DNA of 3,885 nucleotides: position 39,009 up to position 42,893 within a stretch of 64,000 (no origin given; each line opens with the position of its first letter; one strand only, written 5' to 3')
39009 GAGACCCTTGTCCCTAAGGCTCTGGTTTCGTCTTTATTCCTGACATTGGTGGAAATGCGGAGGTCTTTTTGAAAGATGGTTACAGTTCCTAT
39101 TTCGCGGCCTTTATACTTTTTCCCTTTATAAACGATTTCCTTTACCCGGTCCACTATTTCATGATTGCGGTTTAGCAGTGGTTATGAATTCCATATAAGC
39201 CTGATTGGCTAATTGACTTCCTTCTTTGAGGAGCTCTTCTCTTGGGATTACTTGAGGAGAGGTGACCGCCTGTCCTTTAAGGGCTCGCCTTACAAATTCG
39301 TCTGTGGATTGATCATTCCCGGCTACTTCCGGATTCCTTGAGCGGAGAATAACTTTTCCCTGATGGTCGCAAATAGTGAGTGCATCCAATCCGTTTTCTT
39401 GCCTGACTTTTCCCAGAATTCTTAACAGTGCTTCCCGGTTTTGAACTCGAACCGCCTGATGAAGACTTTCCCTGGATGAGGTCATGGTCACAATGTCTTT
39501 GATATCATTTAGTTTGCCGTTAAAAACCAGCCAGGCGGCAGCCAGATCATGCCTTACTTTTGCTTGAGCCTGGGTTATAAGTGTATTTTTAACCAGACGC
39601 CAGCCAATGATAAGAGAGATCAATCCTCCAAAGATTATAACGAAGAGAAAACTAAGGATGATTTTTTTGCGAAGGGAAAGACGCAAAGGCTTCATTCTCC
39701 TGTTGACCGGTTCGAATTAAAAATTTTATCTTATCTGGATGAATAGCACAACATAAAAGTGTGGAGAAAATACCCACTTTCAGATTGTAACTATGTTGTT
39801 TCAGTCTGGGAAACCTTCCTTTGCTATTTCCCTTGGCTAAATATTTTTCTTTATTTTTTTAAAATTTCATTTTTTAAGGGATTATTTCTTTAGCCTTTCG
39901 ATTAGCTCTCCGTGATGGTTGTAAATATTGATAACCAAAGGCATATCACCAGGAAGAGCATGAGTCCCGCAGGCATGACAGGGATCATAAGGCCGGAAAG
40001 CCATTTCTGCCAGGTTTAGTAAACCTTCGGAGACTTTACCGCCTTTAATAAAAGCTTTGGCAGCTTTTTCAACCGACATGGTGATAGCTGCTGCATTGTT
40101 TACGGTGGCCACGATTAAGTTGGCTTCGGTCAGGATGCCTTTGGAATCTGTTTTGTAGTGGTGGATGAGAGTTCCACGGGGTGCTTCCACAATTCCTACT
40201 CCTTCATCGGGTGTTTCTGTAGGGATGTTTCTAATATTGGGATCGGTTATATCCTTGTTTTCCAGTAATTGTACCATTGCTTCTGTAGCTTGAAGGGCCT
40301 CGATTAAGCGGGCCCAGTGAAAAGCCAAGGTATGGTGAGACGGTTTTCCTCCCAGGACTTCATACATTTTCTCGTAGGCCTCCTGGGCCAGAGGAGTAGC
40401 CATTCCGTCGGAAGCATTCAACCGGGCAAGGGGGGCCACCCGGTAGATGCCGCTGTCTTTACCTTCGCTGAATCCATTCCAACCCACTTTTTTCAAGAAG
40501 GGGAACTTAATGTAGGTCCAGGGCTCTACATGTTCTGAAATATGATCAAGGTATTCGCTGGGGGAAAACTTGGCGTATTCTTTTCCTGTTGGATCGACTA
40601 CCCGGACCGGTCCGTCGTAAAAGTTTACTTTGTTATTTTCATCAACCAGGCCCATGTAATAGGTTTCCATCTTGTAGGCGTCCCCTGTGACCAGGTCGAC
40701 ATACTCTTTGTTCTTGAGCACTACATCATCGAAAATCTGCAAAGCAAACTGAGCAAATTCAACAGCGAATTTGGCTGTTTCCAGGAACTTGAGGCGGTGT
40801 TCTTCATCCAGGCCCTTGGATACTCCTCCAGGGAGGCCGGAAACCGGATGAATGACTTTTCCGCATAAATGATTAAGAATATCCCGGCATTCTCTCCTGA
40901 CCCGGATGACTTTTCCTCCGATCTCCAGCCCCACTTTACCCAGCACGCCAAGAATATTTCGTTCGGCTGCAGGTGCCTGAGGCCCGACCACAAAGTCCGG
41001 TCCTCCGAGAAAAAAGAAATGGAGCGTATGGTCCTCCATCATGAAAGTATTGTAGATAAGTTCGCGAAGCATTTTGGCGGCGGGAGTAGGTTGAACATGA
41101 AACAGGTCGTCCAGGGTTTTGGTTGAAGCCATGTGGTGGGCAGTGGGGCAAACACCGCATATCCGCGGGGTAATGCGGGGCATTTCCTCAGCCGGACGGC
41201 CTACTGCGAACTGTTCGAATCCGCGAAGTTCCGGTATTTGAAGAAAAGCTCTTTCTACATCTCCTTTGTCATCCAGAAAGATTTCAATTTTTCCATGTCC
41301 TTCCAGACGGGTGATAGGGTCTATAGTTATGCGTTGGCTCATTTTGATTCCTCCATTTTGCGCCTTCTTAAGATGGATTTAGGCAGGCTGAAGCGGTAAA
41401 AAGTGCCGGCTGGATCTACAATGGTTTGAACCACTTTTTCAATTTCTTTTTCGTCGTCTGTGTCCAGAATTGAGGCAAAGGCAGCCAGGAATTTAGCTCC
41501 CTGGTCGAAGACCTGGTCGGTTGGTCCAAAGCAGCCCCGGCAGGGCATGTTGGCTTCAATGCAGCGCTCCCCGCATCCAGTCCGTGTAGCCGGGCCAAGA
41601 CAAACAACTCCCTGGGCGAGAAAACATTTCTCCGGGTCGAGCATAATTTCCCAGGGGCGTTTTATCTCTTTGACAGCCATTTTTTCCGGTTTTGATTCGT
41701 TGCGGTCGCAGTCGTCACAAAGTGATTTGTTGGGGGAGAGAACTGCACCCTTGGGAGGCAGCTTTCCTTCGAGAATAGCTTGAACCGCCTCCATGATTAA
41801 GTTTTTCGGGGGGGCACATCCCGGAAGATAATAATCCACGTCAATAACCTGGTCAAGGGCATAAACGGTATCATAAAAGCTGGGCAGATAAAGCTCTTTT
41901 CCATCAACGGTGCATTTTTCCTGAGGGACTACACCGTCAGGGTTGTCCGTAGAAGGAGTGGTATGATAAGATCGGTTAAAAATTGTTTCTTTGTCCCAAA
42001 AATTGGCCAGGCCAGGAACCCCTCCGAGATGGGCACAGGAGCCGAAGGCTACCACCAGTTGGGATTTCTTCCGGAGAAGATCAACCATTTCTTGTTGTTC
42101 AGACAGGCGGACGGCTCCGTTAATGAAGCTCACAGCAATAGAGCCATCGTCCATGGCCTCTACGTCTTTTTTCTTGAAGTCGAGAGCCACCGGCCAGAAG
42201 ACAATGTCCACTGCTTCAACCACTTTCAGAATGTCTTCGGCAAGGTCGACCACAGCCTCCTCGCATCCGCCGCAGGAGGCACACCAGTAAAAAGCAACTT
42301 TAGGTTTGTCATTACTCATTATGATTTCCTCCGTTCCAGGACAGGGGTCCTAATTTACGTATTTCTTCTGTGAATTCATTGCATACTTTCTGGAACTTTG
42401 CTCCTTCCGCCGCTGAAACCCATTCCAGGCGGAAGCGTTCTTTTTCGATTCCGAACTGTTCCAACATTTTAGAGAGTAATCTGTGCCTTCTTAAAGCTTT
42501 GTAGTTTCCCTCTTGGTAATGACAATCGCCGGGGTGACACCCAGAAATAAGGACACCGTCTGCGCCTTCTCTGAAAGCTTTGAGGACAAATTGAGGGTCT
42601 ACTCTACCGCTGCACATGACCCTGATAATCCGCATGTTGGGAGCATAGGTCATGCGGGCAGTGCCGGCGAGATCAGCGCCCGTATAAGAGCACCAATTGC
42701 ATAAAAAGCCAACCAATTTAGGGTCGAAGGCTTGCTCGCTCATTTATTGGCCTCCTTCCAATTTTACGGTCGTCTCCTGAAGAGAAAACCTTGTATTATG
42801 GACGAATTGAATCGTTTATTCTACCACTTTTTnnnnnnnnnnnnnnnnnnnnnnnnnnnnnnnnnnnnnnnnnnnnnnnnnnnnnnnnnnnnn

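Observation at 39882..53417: Mosaic 16-gene operon interleaving HdrCBA, a NuoE/F flavoprotein + [FeFe]-sensor cassette, and MvhDGA [NiFe] hydrogenase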

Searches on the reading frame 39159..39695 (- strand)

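Call 8: search_protein_families(library=pfam, proteins=[window:39159-39695:-])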
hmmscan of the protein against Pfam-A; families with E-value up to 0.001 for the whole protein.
window:39159-39695:- (178 aa): 1 family
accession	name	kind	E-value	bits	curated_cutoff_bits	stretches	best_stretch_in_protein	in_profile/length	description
PF14827.12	dCache_3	-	5.2e-07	29.9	25.7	1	57-144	18-109/239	Double sensory domain of two-component sensor kinase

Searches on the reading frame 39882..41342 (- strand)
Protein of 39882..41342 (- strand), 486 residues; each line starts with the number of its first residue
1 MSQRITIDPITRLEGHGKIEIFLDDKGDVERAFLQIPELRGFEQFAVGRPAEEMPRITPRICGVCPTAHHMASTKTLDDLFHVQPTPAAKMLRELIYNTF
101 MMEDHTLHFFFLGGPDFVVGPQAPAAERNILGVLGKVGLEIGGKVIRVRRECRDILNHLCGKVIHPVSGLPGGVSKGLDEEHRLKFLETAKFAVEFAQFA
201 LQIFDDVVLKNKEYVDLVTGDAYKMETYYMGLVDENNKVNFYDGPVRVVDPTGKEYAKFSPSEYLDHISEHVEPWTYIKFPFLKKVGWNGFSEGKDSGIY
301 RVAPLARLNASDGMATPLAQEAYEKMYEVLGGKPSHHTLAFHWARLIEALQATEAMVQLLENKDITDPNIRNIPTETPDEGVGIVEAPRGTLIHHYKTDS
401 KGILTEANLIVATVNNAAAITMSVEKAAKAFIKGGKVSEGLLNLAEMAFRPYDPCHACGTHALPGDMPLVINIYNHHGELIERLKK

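Call 4: search_protein_families(library=pfam, proteins=[window:39882-41342:-])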
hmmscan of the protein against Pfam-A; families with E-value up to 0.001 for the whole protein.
window:39882-41342:- (486 aa): 1 family
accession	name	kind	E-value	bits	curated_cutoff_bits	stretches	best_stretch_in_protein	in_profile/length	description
PF00374.24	NiFeSe_Hases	-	4.7e-31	108.7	25.8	2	40-119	1-80/508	Nickel-dependent hydrogenase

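Call 54: search_solved_structures(query=window:39882-41342:-, max_evalue=1e-20)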
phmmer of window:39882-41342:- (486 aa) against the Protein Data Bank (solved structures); distinct sequences matched with E-value up to 1e-20: 55.
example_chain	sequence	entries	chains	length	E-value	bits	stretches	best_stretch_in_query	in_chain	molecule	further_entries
7t2r_D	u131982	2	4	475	7.4e-118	397.4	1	4-483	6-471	NiFe hydrogenase large subunit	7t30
5odc_F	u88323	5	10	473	5.1e-117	394.6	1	4-475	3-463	Methyl-viologen reducing hydrogenase subunit A | Methyl-viologen reducing hydrogenase, subunit A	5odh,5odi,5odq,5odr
9sfi_g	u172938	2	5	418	6.6e-115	387.7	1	4-431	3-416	Coenzyme F420-reducing hydrogenase, alpha subunit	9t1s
9sw2_F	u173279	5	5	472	3.2e-113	382.1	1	4-484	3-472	F420-non-reducing hydrogenase subunit A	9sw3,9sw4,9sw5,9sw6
5xf9_D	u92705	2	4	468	6e-98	331.7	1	2-461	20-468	NAD-reducing hydrogenase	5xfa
5jsu_B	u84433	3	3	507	5.2e-36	127.5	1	5-466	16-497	Periplasmic [NiFeSe] hydrogenase, large subunit, selenocysteine-containing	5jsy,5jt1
5jsh_B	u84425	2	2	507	1.7e-34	122.5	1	5-466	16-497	Periplasmic [NiFeSe] hydrogenase, large subunit, selenocysteine-containing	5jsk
6z8o_B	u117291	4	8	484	8.2e-34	120.2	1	5-461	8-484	Periplasmic [NiFeSe] hydrogenase, large subunit, selenocysteine-containing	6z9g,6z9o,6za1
6ru9_B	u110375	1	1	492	8.7e-34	120.1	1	5-461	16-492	Periplasmic [NiFeSe] hydrogenase, large subunit, selenocysteine-containing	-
6rtp_B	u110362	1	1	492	1.9e-33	119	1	5-461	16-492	Periplasmic [NiFeSe] hydrogenase, large subunit, selenocysteine-containing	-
6z8m_B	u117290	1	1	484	1.9e-33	119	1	5-461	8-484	Periplasmic [NiFeSe] hydrogenase, large subunit, selenocysteine-containing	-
6ruc_B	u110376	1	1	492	2e-33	118.9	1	5-461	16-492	Periplasmic [NiFeSe] hydrogenase, large subunit, selenocysteine-containing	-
3ze6_B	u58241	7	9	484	2.5e-33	118.6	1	5-461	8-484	PERIPLASMIC [NIFESE] HYDROGENASE, LARGE SUBUNIT, SELENOCYS SELENOCYSTEINE-CONTAINING | PERIPLASMIC [NIFESE] HYDROGENASE, LARGE SUBUNIT, SELENOCYSTEINE-CONTAININ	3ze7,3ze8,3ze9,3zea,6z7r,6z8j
4kl8_L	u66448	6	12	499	2.7e-33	118.5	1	4-461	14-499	Nickel-dependent hydrogenase large subunit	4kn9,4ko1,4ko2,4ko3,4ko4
2wpn_B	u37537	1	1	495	2.7e-33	118.5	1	5-461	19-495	PERIPLASMIC [NIFESE] HYDROGENASE, LARGE SUBUNIT, SELENOCYSTEINE-CONTAINING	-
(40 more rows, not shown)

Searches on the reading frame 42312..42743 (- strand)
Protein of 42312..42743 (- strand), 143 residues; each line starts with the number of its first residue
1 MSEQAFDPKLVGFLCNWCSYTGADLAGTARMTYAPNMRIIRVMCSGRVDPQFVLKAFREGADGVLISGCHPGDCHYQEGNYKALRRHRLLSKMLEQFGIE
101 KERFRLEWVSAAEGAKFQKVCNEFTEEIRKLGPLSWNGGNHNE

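Call 4: search_protein_families(library=pfam, proteins=[window:42312-42743:-])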
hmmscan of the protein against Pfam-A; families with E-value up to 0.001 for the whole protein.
window:42312-42743:- (143 aa): 1 family
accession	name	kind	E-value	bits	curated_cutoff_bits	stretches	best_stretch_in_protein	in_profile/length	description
PF02662.21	FlpD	-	3.3e-58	195.5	22.3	1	11-132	2-123/123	Methyl-viologen-reducing hydrogenase, delta subunit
